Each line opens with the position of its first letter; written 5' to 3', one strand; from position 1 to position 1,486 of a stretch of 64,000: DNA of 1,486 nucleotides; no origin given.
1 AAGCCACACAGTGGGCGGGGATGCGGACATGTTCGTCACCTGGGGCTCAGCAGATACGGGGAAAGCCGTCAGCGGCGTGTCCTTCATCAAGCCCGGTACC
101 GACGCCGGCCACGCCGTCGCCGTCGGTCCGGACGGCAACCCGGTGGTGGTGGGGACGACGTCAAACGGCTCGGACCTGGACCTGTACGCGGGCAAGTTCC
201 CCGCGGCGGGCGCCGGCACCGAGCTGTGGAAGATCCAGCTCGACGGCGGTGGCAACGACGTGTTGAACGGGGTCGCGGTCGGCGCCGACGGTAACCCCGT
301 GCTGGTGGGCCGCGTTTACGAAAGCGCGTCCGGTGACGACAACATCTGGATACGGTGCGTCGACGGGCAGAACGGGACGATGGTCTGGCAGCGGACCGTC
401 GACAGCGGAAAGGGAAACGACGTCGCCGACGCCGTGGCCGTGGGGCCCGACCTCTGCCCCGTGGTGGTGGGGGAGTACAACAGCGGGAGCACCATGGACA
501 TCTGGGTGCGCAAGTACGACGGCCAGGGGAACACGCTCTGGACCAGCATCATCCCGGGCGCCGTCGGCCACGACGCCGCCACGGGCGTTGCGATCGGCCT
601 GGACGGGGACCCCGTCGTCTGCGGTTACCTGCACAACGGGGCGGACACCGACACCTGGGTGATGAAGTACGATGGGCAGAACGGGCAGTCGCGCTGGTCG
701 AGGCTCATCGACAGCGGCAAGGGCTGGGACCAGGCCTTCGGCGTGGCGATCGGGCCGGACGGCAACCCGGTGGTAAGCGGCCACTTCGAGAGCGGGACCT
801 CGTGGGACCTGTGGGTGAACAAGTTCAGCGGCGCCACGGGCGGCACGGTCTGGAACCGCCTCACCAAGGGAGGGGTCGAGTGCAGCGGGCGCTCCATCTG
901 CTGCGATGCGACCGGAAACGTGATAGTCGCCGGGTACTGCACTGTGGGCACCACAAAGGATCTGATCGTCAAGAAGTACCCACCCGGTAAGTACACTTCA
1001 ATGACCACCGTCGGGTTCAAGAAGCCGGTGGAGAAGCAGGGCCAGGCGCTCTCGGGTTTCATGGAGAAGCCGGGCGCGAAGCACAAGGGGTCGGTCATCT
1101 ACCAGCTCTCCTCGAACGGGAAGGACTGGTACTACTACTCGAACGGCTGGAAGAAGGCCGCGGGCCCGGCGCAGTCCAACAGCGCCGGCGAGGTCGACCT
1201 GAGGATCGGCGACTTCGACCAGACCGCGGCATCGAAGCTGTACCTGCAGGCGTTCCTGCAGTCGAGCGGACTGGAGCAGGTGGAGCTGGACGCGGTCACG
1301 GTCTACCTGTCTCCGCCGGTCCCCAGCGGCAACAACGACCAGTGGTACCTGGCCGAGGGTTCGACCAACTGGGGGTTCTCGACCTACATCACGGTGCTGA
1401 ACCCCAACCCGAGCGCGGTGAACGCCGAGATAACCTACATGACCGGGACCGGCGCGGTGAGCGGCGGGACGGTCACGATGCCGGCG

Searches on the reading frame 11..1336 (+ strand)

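Call 60: search_protein_families(library=pfam, proteins=[window:11-1336:+], max_evalue=0.01)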
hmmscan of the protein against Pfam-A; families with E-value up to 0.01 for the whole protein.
window:11-1336:+ (442 aa): 1 family
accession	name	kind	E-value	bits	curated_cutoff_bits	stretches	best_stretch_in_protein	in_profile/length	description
PF18259.7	CBM65_1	-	0.0077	16.8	25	0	257-311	38-89/113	Carbohydrate binding module 65 domain 1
